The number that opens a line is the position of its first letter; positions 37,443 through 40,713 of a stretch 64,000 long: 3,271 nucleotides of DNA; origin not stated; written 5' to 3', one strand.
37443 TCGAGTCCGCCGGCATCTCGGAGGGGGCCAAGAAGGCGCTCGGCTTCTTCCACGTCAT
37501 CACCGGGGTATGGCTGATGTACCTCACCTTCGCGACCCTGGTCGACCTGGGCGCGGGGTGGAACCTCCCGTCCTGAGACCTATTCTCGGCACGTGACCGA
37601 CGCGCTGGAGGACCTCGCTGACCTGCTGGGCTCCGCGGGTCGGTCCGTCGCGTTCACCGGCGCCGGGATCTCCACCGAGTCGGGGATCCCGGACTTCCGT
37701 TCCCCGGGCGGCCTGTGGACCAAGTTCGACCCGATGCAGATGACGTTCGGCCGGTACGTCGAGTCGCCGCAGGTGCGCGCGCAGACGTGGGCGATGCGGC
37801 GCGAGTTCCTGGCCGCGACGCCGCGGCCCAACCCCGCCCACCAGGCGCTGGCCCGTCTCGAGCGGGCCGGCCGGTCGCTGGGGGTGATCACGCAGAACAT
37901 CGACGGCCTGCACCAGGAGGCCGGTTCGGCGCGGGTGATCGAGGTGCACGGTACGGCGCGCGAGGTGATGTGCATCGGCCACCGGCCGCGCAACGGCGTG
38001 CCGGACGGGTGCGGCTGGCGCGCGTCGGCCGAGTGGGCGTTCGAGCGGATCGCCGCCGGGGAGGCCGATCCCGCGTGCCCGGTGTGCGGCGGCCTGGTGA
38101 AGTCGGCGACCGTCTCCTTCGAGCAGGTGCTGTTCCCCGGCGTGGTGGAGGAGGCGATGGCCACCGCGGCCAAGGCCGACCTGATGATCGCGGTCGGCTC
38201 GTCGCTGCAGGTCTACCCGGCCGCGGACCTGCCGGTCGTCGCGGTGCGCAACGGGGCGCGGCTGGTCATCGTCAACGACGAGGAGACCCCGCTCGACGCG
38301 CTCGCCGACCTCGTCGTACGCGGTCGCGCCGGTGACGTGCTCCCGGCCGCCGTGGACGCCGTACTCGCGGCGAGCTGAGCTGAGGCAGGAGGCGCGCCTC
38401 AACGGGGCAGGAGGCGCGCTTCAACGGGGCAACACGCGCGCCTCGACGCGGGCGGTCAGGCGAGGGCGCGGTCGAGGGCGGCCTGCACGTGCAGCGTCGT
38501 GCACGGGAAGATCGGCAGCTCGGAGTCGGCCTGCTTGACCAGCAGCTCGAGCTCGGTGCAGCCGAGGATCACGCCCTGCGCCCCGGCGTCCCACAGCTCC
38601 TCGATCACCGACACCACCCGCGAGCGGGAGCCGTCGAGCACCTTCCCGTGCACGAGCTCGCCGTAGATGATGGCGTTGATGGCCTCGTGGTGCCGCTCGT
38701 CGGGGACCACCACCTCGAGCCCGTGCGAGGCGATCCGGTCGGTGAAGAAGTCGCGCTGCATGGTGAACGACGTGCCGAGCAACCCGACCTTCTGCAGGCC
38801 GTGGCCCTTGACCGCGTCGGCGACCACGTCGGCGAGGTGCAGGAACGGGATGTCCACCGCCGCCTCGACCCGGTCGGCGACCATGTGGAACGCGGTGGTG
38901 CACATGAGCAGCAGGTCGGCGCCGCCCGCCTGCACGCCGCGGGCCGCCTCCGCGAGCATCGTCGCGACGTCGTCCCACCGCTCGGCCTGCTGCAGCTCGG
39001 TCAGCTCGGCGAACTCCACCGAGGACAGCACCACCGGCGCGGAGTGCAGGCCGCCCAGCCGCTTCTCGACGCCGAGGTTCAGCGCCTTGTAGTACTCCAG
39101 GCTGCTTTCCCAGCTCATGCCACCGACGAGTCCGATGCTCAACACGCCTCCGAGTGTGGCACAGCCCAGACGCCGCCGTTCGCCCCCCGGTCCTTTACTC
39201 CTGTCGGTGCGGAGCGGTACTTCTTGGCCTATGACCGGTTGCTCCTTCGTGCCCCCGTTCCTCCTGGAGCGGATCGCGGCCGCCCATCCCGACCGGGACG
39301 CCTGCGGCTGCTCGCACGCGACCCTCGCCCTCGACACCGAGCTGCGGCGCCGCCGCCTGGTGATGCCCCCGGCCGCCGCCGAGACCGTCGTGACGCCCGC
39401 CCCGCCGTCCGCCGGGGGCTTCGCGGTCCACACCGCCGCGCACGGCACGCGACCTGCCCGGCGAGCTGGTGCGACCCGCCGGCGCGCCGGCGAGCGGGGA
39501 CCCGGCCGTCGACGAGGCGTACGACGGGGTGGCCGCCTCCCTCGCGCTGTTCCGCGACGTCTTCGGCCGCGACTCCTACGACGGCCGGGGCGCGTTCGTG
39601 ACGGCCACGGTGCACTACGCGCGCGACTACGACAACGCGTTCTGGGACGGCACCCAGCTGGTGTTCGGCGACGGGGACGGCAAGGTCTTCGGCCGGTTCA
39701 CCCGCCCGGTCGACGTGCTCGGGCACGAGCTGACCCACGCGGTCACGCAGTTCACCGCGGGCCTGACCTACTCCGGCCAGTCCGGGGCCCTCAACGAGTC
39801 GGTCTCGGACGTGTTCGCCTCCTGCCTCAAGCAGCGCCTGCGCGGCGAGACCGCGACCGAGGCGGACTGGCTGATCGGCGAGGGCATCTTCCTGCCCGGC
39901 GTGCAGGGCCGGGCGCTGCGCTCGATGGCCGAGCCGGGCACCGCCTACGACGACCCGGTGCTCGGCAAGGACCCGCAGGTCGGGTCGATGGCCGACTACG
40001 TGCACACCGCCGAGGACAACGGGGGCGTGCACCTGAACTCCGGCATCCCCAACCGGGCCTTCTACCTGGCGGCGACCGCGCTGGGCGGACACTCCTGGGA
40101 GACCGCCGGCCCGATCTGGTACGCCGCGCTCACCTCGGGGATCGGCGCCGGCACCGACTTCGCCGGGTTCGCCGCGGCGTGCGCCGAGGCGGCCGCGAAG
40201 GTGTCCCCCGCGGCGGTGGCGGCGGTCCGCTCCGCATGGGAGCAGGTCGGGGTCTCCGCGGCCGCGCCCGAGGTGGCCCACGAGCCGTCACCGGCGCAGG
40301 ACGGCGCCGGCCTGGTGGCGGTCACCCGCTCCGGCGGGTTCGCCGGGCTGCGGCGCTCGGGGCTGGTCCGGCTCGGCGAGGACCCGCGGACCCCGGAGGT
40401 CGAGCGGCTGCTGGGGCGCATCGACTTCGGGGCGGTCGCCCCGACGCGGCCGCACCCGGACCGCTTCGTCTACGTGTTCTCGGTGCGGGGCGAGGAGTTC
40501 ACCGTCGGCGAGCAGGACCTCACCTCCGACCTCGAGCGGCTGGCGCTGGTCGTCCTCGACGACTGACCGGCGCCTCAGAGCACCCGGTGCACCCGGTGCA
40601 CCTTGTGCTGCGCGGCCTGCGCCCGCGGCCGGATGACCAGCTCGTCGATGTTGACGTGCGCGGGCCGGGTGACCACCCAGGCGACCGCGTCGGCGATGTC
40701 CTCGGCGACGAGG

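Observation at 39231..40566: Protealysin-type protease fused in one ORF to its own emfourin-type inhibitor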

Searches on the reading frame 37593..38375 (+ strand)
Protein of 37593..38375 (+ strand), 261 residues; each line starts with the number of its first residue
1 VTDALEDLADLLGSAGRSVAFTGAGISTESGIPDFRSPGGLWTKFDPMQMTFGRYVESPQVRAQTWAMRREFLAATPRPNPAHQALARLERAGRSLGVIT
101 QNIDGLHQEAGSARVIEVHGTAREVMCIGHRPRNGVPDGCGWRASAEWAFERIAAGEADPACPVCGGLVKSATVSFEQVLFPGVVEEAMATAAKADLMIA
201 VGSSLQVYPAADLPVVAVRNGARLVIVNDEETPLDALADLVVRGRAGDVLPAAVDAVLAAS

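Call 47: search_protein_families(library=pfam, proteins=[window:37593-38375:+], max_evalue=0.001)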
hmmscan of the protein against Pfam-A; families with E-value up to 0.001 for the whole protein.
window:37593-38375:+ (261 aa): 1 family
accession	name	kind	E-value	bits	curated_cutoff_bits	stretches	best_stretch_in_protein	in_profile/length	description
PF02146.23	SIR2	-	4.5e-41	141.2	24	1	23-209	1-180/180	Sir2 family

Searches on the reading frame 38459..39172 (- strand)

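Call 47: search_protein_families(library=pfam, proteins=[window:38459-39172:-], max_evalue=0.001)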
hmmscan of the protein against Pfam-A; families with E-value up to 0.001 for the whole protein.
window:38459-39172:- (238 aa): 1 family
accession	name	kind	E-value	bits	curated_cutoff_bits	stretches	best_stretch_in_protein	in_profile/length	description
PF01177.27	Asp_Glu_race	-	2.9e-43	148.5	31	1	16-232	1-211/211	Asp/Glu/Hydantoin racemase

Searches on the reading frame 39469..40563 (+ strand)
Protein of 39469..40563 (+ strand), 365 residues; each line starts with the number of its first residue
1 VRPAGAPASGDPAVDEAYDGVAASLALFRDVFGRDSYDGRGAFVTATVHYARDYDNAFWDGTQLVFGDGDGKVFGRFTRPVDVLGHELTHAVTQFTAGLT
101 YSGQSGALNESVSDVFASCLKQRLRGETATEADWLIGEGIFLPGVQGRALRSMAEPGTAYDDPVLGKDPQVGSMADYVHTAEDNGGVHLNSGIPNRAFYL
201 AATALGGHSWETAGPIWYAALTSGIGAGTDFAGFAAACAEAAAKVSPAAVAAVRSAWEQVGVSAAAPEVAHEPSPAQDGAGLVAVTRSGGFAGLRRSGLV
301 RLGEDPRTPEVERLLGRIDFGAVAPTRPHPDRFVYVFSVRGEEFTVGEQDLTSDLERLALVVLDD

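Call 9: find_homologous_proteins(query=window:39469-40563:+)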
Query window:39469-40563:+ (365 aa): 8000 proteins with E <= 0.001 among 8000 candidates; the best 120 are listed.
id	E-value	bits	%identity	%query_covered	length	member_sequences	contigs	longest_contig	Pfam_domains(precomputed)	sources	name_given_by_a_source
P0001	3.8e-239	811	100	100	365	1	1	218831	PF02868.22,PF20242.4,PF01447.25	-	-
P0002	7.4e-192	656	82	100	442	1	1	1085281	PF02868.22,PF20242.4,PF01447.25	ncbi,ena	-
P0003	3.3e-189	647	80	100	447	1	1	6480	PF02868.22,PF20242.4,PF01447.25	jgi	jgi:hypothetical protein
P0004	8.0e-186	636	81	100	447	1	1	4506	PF02868.22,PF20242.4,PF01447.25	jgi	jgi:hypothetical protein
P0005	4.6e-182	623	77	100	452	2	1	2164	PF02868.22,PF20242.4,PF01447.25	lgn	-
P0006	5.8e-182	623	79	100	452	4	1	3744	PF02868.22,PF20242.4,PF01447.25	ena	-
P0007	1.5e-175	602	76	100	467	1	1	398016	PF02868.22,PF20242.4,PF01447.25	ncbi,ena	-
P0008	1.5e-172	592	77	100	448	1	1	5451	PF02868.22,PF20242.4,PF01447.25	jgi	jgi:hypothetical protein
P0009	2.1e-171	588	76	100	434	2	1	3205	PF02868.22,PF20242.4,PF01447.25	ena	-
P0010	9.0e-170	583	78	96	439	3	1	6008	PF02868.22,PF20242.4,PF01447.25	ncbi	ncbi:MAG: protealysin inhibitor emfourin [Nocardioides sp.]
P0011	1.5e-169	582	74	100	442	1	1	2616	PF02868.22,PF20242.4,PF01447.25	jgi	jgi:hypothetical protein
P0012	3.2e-169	581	74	100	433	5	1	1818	PF02868.22,PF20242.4,PF01447.25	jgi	-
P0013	5.1e-169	580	73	100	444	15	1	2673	PF02868.22,PF20242.4,PF01447.25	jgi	jgi:hypothetical protein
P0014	6.7e-169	580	75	100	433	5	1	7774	PF02868.22,PF20242.4,PF01447.25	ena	-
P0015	9.6e-169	580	75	99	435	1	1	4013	PF02868.22,PF20242.4,PF01447.25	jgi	-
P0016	6.7e-168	577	74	100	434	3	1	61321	PF02868.22,PF20242.4,PF01447.25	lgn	-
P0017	8.1e-168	576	74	100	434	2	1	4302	PF02868.22,PF20242.4,PF01447.25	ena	-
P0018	2.7e-167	575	71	100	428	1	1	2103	PF02868.22,PF20242.4,PF01447.25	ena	-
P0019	2.9e-167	575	75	96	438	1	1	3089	PF02868.22,PF20242.4,PF01447.25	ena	-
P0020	5.2e-167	574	75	99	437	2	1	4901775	PF02868.22,PF20242.4,PF01447.25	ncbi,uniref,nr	ncbi:M4 family metallopeptidase [Nocardioides panacis]|uniref:M4 family metallopeptidase n=1 Tax=Noc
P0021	5.2e-167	574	72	99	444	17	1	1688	PF02868.22,PF20242.4,PF01447.25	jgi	jgi:hypothetical protein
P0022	8.4e-167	573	74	97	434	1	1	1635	PF02868.22,PF20242.4,PF01447.25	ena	-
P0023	1.1e-166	573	75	99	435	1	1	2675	PF02868.22,PF20242.4,PF01447.25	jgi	jgi:hypothetical protein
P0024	1.6e-166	572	74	100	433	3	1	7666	PF02868.22,PF20242.4,PF01447.25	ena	-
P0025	2.0e-166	572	72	99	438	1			PF02868.22,PF20242.4,PF01447.25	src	-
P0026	2.1e-166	572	74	98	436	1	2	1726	PF02868.22,PF20242.4,PF01447.25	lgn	-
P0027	2.4e-166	572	74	100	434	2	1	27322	PF02868.22,PF20242.4,PF01447.25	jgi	jgi:Zn-dependent metalloprotease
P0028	2.6e-166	572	74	100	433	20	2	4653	PF02868.22,PF20242.4,PF01447.25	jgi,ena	jgi:Zn-dependent metalloprotease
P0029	2.6e-166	572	73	100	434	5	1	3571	PF02868.22,PF20242.4,PF01447.25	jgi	-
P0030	2.9e-166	571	72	100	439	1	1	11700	PF02868.22,PF20242.4,PF01447.25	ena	-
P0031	3.0e-166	571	73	100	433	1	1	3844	PF02868.22,PF20242.4,PF01447.25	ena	-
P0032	3.1e-166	571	74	100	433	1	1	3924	PF02868.22,PF20242.4,PF01447.25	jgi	-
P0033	5.4e-166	570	73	100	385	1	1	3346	PF02868.22,PF20242.4,PF01447.25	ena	-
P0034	1.3e-165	569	73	100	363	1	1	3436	PF02868.22,PF20242.4,PF01447.25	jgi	jgi:Zn-dependent metalloprotease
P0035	1.3e-165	569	73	100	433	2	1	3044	PF02868.22,PF20242.4,PF01447.25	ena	-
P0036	1.7e-165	569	73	100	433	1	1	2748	PF02868.22,PF20242.4,PF01447.25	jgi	jgi:Zn-dependent metalloprotease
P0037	2.3e-165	568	73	100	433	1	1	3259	PF02868.22,PF20242.4,PF01447.25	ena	-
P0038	2.7e-165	568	73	100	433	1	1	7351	PF02868.22,PF20242.4,PF01447.25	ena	-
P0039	3.1e-165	568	73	100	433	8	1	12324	PF02868.22,PF20242.4,PF01447.25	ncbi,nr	ncbi:MAG TPA: protealysin inhibitor emfourin [Nocardioidaceae bacterium]|nr:protealysin inhibitor em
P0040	4.4e-165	567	72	99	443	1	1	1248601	PF02868.22,PF20242.4,PF01447.25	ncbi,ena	-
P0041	5.3e-165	567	73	100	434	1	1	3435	PF02868.22,PF20242.4,PF01447.25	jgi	jgi:Zn-dependent metalloprotease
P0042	7.5e-165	567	72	100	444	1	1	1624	PF02868.22,PF20242.4,PF01447.25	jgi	jgi:Zn-dependent metalloprotease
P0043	7.6e-165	567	72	100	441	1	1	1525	PF02868.22,PF20242.4,PF01447.25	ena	-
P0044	1.4e-164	566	72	100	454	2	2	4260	PF02868.22,PF20242.4,PF01447.25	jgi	jgi:hypothetical protein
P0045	1.4e-164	566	73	99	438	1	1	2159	PF02868.22,PF20242.4,PF01447.25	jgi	jgi:Thermolysin metallopeptidase, alpha-helical domain/Thermolysin metallopeptidase, catalytic domai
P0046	2.1e-164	565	73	97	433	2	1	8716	PF02868.22,PF20242.4,PF01447.25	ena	-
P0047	4.7e-164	564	71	99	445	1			PF02868.22,PF20242.4,PF01447.25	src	-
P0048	7.1e-164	564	72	100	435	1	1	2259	PF02868.22,PF20242.4,PF01447.25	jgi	jgi:Zn-dependent metalloprotease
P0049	8.0e-164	563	73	99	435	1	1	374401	PF02868.22,PF20242.4,PF01447.25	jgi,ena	-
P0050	9.9e-164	563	71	99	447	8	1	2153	PF02868.22,PF20242.4,PF01447.25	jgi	jgi:hypothetical protein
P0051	1.2e-163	563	72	99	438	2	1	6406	PF02868.22,PF20242.4,PF01447.25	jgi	jgi:Thermolysin metallopeptidase, alpha-helical domain/Thermolysin metallopeptidase, catalytic domai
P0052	2.3e-163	562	72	100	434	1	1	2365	PF02868.22,PF20242.4,PF01447.25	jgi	jgi:Zn-dependent metalloprotease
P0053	3.0e-163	561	71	99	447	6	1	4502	PF02868.22,PF20242.4,PF01447.25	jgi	jgi:Zn-dependent metalloprotease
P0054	3.8e-163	561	71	100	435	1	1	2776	PF02868.22,PF20242.4,PF01447.25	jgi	-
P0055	6.6e-163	560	73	99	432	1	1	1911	PF02868.22,PF20242.4,PF01447.25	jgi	-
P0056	1.3e-162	559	71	99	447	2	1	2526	PF02868.22,PF20242.4,PF01447.25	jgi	jgi:hypothetical protein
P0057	1.6e-162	559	72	99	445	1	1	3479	PF02868.22,PF20242.4,PF01447.25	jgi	jgi:Thermolysin metallopeptidase, alpha-helical domain/Thermolysin metallopeptidase, catalytic domai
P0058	2.5e-162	558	70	99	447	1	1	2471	PF02868.22,PF20242.4,PF01447.25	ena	-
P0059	2.6e-162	558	72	96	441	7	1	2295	PF02868.22,PF20242.4,PF01447.25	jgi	jgi:Zn-dependent metalloprotease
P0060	2.8e-162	558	73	99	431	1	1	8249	PF02868.22,PF20242.4,PF01447.25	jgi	jgi:Zn-dependent metalloprotease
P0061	3.1e-162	558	72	99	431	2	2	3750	PF02868.22,PF20242.4,PF01447.25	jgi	jgi:Zn-dependent metalloprotease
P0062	4.2e-162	558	71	99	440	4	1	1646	PF02868.22,PF20242.4,PF01447.25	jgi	jgi:hypothetical protein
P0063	6.2e-162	557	72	100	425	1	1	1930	PF02868.22,PF20242.4,PF01447.25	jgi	jgi:Zn-dependent metalloprotease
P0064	6.9e-162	557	72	99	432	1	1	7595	PF02868.22,PF20242.4,PF01447.25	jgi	jgi:hypothetical protein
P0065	7.4e-162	557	72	99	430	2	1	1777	PF02868.22,PF20242.4,PF01447.25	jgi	jgi:Zn-dependent metalloprotease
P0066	8.6e-162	557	71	99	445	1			PF02868.22,PF20242.4,PF01447.25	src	-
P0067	1.2e-161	556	73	100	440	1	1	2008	PF02868.22,PF20242.4,PF01447.25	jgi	jgi:Zn-dependent metalloprotease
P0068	1.6e-161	556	70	99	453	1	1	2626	PF02868.22,PF20242.4,PF01447.25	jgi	-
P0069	2.7e-161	555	72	99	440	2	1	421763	PF02868.22,PF20242.4,PF01447.25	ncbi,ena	-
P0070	2.7e-161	555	72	99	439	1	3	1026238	PF02868.22,PF20242.4,PF01447.25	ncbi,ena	-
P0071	3.1e-161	555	72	99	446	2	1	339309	PF02868.22,PF20242.4,PF01447.25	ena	-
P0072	4.0e-161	554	71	99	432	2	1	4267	PF02868.22,PF20242.4,PF01447.25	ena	-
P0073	4.8e-161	554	71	99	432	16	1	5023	PF02868.22,PF20242.4,PF01447.25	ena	-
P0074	4.9e-161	554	73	99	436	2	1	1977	PF02868.22,PF20242.4,PF01447.25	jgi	jgi:hypothetical protein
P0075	5.0e-161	554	70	99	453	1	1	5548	PF02868.22,PF20242.4,PF01447.25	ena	-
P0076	5.0e-161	554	70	99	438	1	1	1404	PF02868.22,PF20242.4,PF01447.25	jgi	jgi:Zn-dependent metalloprotease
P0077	8.8e-161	553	72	96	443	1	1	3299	PF02868.22,PF20242.4,PF01447.25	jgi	jgi:Zn-dependent metalloprotease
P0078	9.9e-161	553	71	99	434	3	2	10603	PF02868.22,PF20242.4,PF01447.25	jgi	jgi:Thermolysin metallopeptidase, alpha-helical domain/Thermolysin metallopeptidase, catalytic domai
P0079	1.3e-160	553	71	99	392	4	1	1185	PF02868.22,PF20242.4,PF01447.25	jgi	jgi:Zn-dependent metalloprotease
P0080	1.5e-160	553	71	99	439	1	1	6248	PF02868.22,PF20242.4,PF01447.25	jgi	jgi:hypothetical protein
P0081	1.7e-160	552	71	99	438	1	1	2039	PF02868.22,PF20242.4,PF01447.25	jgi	jgi:Zn-dependent metalloprotease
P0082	1.9e-160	552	71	99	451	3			PF02868.22,PF20242.4,PF01447.25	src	-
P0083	1.9e-160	552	70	100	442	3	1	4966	PF02868.22,PF20242.4,PF01447.25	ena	-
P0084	3.1e-160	552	70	99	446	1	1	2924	PF02868.22,PF20242.4,PF01447.25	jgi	jgi:hypothetical protein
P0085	3.2e-160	552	70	99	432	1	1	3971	PF02868.22,PF20242.4,PF01447.25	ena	-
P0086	5.5e-160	551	74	96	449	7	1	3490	PF02868.22,PF20242.4,PF01447.25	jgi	jgi:hypothetical protein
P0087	6.1e-160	551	71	99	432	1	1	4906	PF02868.22,PF20242.4,PF01447.25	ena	-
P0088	9.7e-160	550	70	99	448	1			PF02868.22,PF20242.4,PF01447.25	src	-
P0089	1.3e-159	549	71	99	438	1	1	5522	PF02868.22,PF20242.4,PF01447.25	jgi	jgi:Zn-dependent metalloprotease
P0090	1.7e-159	549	71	99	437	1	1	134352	PF02868.22,PF20242.4,PF01447.25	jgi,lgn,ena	jgi:hypothetical protein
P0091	2.8e-159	548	71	99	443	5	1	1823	PF02868.22,PF20242.4,PF01447.25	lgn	-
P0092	3.2e-159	548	71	99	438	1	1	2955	PF02868.22,PF20242.4,PF01447.25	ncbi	-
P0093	4.9e-159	548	71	99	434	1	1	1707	PF02868.22,PF20242.4,PF01447.25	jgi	jgi:Zn-dependent metalloprotease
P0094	5.1e-159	548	70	99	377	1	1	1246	PF02868.22,PF20242.4,PF01447.25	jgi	jgi:Zn-dependent metalloprotease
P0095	7.3e-159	547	71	100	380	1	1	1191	PF02868.22,PF20242.4,PF01447.25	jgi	jgi:Zn-dependent metalloprotease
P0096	1.0e-158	547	70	99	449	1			PF02868.22,PF20242.4,PF01447.25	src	-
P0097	1.2e-158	546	70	99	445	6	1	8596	PF02868.22,PF20242.4,PF01447.25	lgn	-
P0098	1.4e-158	546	72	100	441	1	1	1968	PF02868.22,PF20242.4,PF01447.25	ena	-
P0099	1.8e-158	546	71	99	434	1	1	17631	PF02868.22,PF20242.4,PF01447.25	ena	-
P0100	2.0e-158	546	70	100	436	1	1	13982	PF02868.22,PF20242.4,PF01447.25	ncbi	ncbi:MAG: protealysin inhibitor emfourin [Nocardioidaceae bacterium]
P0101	3.1e-158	545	69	100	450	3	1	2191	PF02868.22,PF20242.4,PF01447.25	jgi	jgi:hypothetical protein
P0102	3.3e-158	545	69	100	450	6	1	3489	PF02868.22,PF20242.4,PF01447.25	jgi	jgi:hypothetical protein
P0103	3.9e-158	545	70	99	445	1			PF02868.22,PF20242.4,PF01447.25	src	-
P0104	4.8e-158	544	71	100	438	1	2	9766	PF02868.22,PF20242.4,PF01447.25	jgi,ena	-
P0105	4.9e-158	544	71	100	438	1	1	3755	PF02868.22,PF20242.4,PF01447.25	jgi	jgi:thermolysin metallopeptidase-like protein/emfourin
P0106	6.6e-158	544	69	97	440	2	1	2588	PF02868.22,PF20242.4,PF01447.25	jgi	-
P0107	6.8e-158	544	70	99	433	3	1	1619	PF02868.22,PF01447.25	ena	-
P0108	6.9e-158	544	69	99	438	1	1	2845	PF02868.22,PF20242.4,PF01447.25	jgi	jgi:hypothetical protein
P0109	8.7e-158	543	68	99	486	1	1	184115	PF02868.22,PF20242.4,PF01447.25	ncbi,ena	-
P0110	9.3e-158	543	71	99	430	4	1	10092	PF02868.22,PF20242.4,PF01447.25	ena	-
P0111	1.6e-157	543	68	99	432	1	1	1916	PF02868.22,PF20242.4,PF01447.25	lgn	-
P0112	2.3e-157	542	70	99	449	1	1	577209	PF02868.22,PF20242.4,PF01447.25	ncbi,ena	-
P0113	2.9e-157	542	70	99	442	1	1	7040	PF02868.22,PF20242.4,PF01447.25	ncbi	-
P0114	4.1e-157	541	71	99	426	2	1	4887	PF02868.22,PF20242.4,PF01447.25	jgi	jgi:Zn-dependent metalloprotease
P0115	4.8e-157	541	68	100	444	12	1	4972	PF02868.22,PF20242.4,PF01447.25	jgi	jgi:hypothetical protein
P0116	5.1e-157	541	72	99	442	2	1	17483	PF02868.22,PF01447.25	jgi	jgi:hypothetical protein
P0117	1.2e-156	540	69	99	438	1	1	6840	PF02868.22,PF20242.4,PF01447.25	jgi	jgi:Zn-dependent metalloprotease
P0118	1.6e-156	539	71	99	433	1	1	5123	PF02868.22,PF20242.4,PF01447.25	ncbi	ncbi:MAG: M4 family metallopeptidase [Nocardioidaceae bacterium]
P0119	1.6e-156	539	70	100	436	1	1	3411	PF02868.22,PF20242.4,PF01447.25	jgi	jgi:Zn-dependent metalloprotease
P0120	1.7e-156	539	69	96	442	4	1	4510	PF02868.22,PF20242.4,PF01447.25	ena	-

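Call 44: search_protein_families(library=ncbifam, proteins=[window:39469-40563:+, P0002], max_evalue=0.001)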
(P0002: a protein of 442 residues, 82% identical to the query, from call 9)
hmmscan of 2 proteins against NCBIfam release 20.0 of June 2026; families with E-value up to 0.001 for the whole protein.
window:39469-40563:+ (365 aa): 2 families
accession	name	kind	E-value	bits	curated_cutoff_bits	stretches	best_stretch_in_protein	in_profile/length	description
NF045902.1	MetaloprotProALeg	equivalog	2.8e-23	82.4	900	1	39-205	330-478/539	zinc metalloprotease ProA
NF047971.1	ThermolysLepto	equivalog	2.5e-11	42.5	1350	1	80-202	432-545/776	M4 family metalopeptidase thermolysin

P0002 (442 aa): 2 families
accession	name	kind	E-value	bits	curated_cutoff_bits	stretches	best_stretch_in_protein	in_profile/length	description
NF045902.1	MetaloprotProALeg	equivalog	1.6e-23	83.3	900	1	116-282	331-479/539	zinc metalloprotease ProA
NF047971.1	ThermolysLepto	equivalog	7.5e-14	50.8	1350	1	156-280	432-547/776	M4 family metalopeptidase thermolysin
